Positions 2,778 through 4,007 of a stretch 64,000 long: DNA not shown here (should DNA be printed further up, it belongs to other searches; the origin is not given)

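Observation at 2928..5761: Compact three-gene cassette (unknown 275-aa protein, ClpB-D2-like AAA+ ATPase, 2-TM coiled-coil protein): candidate novel defence or abortive-infection module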

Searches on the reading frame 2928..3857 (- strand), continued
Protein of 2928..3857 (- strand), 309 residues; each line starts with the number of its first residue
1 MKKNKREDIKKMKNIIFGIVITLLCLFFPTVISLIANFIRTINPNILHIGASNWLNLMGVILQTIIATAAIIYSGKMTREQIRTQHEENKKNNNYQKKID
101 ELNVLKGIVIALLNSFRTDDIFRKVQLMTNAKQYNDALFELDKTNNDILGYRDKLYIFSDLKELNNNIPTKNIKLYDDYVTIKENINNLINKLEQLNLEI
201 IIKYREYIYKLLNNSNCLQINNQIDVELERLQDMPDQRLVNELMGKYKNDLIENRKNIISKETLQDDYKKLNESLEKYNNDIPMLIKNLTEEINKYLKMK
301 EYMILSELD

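Call 43: search_protein_families(library=pfam, proteins=[L013:3-1268:+, L013:1255-1530:+, L013:2832-3476:+, L015:2960-3724:+, L017:3-1244:+, L020:146-859:+, L020:1894-2145:+, L020:2169-2597:+, L016:1-408:+, L021:2-208:+], max_evalue=0.001)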
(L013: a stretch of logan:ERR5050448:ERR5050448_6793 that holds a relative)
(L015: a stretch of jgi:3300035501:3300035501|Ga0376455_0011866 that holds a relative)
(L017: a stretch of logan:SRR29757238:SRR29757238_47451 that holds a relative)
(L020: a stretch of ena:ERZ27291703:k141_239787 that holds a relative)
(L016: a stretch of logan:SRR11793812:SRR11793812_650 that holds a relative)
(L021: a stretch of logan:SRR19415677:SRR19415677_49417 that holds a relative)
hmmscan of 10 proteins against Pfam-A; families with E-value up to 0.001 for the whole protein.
L013:3-1268:+ (421 aa): 1 family
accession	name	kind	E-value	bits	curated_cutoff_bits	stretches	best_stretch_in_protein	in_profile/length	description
PF13304.12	AAA_21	-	2.2e-08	34.9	27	1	127-356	120-302/304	AAA domain, putative AbiEii toxin, Type IV TA system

L013:1255-1530:+ (91 aa): 0 families

L013:2832-3476:+ (214 aa): 0 families

L015:2960-3724:+ (254 aa): 0 families

L017:3-1244:+ (413 aa): 2 families
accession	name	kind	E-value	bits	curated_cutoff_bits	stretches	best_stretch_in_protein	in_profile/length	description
PF07508.19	Recombinase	-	2.8e-23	82.5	21.1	1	48-167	1-102/102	Recombinase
PF13408.12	Zn_ribbon_recom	-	2e-09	38.1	25.3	1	182-241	2-58/58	Recombinase zinc beta ribbon domain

L020:146-859:+ (237 aa): 0 families

L020:1894-2145:+ (83 aa): 0 families

L020:2169-2597:+ (143 aa): 1 family
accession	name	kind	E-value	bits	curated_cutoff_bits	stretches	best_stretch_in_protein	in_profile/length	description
PF01939.22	NucS_C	-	3.1e-05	24.4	24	1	28-116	3-90/124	Endonuclease NucS C-terminal domain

L016:1-408:+ (135 aa): 1 family
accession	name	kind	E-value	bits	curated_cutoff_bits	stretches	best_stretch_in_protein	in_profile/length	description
PF14088.11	DUF4268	-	1.9e-33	115.9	27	1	1-131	4-138/140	Domain of unknown function (DUF4268)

L021:2-208:+ (68 aa): 0 families

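Call 59: find_encoding_contigs(protein=P0023, flank=6000, max_places=3)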
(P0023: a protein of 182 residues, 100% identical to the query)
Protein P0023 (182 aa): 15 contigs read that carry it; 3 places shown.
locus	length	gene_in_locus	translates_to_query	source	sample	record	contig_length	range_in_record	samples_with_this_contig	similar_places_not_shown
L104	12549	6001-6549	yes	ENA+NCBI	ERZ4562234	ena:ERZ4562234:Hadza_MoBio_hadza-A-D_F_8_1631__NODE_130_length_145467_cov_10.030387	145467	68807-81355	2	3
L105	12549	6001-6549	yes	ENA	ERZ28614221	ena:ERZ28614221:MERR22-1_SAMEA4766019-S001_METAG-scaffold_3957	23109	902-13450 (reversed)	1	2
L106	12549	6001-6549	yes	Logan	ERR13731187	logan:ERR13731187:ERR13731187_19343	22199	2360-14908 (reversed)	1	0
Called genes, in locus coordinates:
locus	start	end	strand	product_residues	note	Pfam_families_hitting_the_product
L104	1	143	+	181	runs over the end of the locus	-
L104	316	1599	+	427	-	PF01637:ATPase_2 (faint), PF13173:AAA_14, PF13635:DUF4143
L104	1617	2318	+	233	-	-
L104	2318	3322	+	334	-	PF02518:HATPase_c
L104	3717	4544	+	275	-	PF19952:DUF6414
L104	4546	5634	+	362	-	PF00910:RNA_helicase (faint), PF07693:KAP_NTPase (weak), PF07724:AAA_2, PF07728:AAA_5, PF00004:AAA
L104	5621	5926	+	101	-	-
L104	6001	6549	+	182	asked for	-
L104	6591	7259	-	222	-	PF02397:Bac_transf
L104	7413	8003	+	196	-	PF01612:DNA_pol_A_exo1 (faint), PF00929:RNase_T, PF13482:RNase_H_2 (faint), PF16473:Rv2179c-like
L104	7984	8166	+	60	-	-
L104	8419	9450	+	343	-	-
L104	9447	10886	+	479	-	-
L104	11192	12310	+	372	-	PF13439:Glyco_transf_4, PF00534:Glycos_transf_1, PF13692:Glyco_trans_1_4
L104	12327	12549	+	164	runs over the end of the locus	PF00132:Hexapep, PF14602:Hexapep_2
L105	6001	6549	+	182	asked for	-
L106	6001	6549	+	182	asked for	-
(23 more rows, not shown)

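Call 62: search_solved_structures(query=window:2928-3857:-, max_evalue=1)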
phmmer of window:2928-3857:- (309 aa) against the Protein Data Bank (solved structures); distinct sequences matched with E-value up to 1: 3.
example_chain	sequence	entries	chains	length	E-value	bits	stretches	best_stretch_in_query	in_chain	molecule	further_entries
9okb_O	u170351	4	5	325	0.14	14.9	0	146-208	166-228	Centromere protein O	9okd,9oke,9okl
4q53_A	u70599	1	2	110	0.16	14.7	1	78-127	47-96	Uncharacterized protein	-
3obe_A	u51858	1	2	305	0.4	13.4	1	139-246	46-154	Sugar phosphate isomerase/epimerase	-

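Call 66: find_related_loci(query=A4, collection=viral_contigs, flank=5000)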
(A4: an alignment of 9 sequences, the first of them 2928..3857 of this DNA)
Query A4 (309 aa) in viral_contigs; peptide patterns used: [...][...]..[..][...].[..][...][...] (x = any residue, [..] = any of these).
153 stretches matched a pattern, but none encodes a relative of the query by tblastn (E <= 1e-3).

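Call 67: find_homologous_proteins(query=A4, max_evalue=0.001)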
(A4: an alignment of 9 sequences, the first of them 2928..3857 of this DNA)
Query A4 (9 sequences) (309 aa, profile of the alignment): 32 proteins with E <= 0.001 among 8000 candidates.
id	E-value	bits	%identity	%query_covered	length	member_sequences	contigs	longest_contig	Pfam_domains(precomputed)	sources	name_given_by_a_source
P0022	9.3e-114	398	75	96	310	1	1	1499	-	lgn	-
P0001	5.6e-113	395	100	100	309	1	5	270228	-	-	-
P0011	2.8e-112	393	96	100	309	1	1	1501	-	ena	-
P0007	2.9e-112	393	96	100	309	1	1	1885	-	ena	-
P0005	1.9e-111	390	97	100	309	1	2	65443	-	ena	-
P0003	2.1e-111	390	97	100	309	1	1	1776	-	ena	-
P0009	2.5e-111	390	97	100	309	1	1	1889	-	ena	-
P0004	2.7e-111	390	97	100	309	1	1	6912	-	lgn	-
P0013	3.0e-111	389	96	100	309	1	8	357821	-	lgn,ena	-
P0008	3.1e-111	389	97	100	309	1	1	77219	-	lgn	-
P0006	3.4e-111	389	97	100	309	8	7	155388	-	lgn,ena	-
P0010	8.3e-111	388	97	100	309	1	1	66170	-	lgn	-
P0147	8.8e-111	388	23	92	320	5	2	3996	-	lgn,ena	-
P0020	1.1e-110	388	96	96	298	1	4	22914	-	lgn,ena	-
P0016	1.2e-110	387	97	96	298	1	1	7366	-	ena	-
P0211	2.3e-107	377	24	93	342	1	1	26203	-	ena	-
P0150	6.1e-98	346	28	59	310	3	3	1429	-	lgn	-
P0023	1.8e-54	203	100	59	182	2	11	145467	-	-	-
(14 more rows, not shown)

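Call 68: find_encoding_contigs(protein=P0211, flank=9000, max_places=2)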
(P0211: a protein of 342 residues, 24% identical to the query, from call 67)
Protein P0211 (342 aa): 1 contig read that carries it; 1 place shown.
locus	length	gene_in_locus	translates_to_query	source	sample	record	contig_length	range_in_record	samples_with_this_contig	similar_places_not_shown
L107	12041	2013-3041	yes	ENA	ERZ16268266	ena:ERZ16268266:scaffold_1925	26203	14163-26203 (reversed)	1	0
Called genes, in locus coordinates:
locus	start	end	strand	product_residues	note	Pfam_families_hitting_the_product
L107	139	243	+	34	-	-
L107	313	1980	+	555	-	PF00239:Resolvase, PF07508:Recombinase, PF13408:Zn_ribbon_recom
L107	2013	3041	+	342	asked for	-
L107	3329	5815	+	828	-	PF00270:DEAD, PF04851:ResIII, PF13307:Helicase_C_2 (weak)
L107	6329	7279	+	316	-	PF00570:HRDC (faint), PF23446:LysM1_NFP_LYK (faint), PF01476:LysM, PF01476:LysM, PF23473:LysM3_LYK4_5 (weak), PF01476:LysM, PF23473:LysM3_LYK4_5 (weak), PF01476:LysM, +4 more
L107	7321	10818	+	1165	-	PF07517:SecA_DEAD, PF00270:DEAD (faint), PF01043:SecA_PP_bind, PF21090:P-loop_SecA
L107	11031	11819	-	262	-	-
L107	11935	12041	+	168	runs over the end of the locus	PF00005:ABC_tran (faint), PF01712:dNK (faint), PF13238:AAA_18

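Call 74: search_solved_structures(query=A4, max_evalue=1)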
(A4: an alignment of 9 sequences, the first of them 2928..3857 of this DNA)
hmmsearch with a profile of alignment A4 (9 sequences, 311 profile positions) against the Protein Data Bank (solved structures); distinct sequences matched with E-value up to 1: 20.
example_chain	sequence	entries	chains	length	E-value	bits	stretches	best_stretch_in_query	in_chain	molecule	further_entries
6z0c_A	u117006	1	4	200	0.0097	18.1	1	172-305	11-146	Maquette-3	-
2ql2_B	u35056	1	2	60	0.015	17.6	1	88-137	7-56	Neurogenic differentiation factor 1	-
2p22_C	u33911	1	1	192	0.042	16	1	132-249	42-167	Protein SRN2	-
1gbn_A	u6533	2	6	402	0.066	15.4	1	178-225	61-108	ORNITHINE AMINOTRANSFERASE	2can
9y3m_B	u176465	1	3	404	0.067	15.4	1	178-225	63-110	Ornithine aminotransferase, renal form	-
5vwo_A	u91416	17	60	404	0.067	15.4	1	178-225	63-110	Ornithine aminotransferase, mitochondrial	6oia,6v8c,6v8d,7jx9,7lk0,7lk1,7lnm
6hx7_A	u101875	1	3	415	0.071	15.3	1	178-225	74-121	Ornithine aminotransferase, mitochondrial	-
2byl_A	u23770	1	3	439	0.074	15.2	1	178-225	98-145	ORNITHINE AMINOTRANSFERASE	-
2byj_A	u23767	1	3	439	0.074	15.2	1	178-225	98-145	ORNITHINE AMINOTRANSFERASE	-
10lw_A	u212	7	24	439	0.079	15.1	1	178-225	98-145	Ornithine aminotransferase, mitochondrial | ORNITHINE AMINOTRANSFERASE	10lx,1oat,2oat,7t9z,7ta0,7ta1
2cs1_A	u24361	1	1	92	0.12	14.6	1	242-291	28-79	PMS1 protein homolog 1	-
5m72_A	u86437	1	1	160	0.45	12.7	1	187-284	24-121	Signal recognition particle subunit SRP72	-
5wrv_B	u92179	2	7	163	0.47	12.6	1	187-284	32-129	Signal recognition particle subunit SRP72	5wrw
4yxm_A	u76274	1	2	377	0.6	12.3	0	171-224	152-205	DNA integrity scanning protein DisA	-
5a5t_C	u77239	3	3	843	0.61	12.2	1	177-264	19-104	EUKARYOTIC TRANSLATION INITIATION FACTOR 3 SUBUNIT C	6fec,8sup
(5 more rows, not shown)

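Call 75: fold_search(model_id=the predicted structure, library=viral)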
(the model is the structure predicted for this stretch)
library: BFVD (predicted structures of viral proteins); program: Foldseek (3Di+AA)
matches with E <= 10: 377; with E <= 0.001: 0
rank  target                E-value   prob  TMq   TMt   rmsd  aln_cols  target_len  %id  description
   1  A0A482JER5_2          1.2e-01  0.63  0.23  0.10  21.4       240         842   10  (no name in the UniProt tables at hand)
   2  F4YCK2                1.4e-01  0.28  0.20  0.08  39.3       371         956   14  (no name in the UniProt tables at hand)
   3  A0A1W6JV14            1.5e-01  0.35  0.21  0.08  34.6       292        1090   10  Tail fiber protein [Vibrio phage pVco-5]
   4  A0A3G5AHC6            1.5e-01  0.60  0.25  0.16  30.6       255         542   11  BAR domain-containing protein [Sylvanvirus sp.]
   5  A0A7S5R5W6            1.7e-01  0.80  0.28  0.11  33.5       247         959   14  (no name in the UniProt tables at hand)
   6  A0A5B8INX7            1.7e-01  0.14  0.15  0.08  33.0       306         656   17  Uncharacterized protein [Mimiviridae sp. ChoanoV1]
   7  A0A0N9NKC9            2.4e-01  0.30  0.18  0.05  36.2       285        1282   14  (no name in the UniProt tables at hand)
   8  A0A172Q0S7            2.8e-01  0.25  0.18  0.24  27.1       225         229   13  PspA/IM30 family protein [Acinetobacter phage vB_AbaM_ME3]
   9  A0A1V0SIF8            3.0e-01  0.11  0.14  0.10  28.8       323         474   17  Uncharacterized protein [Klosneuvirus KNV1]
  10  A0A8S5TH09            3.2e-01  0.18  0.18  0.08  33.8       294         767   14  Uncharacterized protein [Myoviridae sp. ctIty1]
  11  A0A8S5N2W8            3.2e-01  0.11  0.14  0.08  29.9       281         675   12  Chromosome partition protein [Siphoviridae sp. ctv0N24]
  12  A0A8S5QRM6            3.3e-01  0.15  0.15  0.21  20.4       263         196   14  Uncharacterized protein [Myoviridae sp. ctoNH1]
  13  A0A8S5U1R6            3.7e-01  0.15  0.16  0.05  30.4       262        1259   12  Minor tail protein [Siphoviridae sp. ctdHi7]
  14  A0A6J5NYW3            3.9e-01  0.14  0.15  0.11  36.8       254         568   13  Endonuclease subunit [uncultured Caudovirales phage]
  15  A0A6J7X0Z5            4.5e-01  0.35  0.26  0.17  43.3       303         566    8  Uncharacterized protein [uncultured Caudovirales phage]
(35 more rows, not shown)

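Call 89: search_protein_families(library=padloc, proteins=[L107:3329-5815:+, L107:313-1980:+, L107:2013-3041:+], max_evalue=0.001)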
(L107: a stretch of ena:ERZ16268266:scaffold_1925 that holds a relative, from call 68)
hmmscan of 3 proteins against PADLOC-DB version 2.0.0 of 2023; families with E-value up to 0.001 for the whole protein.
L107:3329-5815:+ (828 aa): 6 families
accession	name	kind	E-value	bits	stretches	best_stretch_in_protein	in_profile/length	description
PDLC04986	PDC-S28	-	2.1e-263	874.5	1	1-823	1-829/831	-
PDLC04987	PDC-S28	-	1.1e-123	412.4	1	1-816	1-835/846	-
PDLC03960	SngC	-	1.1e-11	42.3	1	35-88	24-78/720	-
PDLC02707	PbeA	-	5.1e-10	36.6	1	28-111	245-328/672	PbeA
PDLC01439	typeIV_DinG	-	6e-10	36.4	1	190-466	257-543/575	CAS-IV-A; associated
PDLC01729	typeIV_DinG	-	8.8e-05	19.4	1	433-462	584-613/666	Csf4_0_IVA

L107:313-1980:+ (555 aa): 0 families

L107:2013-3041:+ (342 aa): 0 families
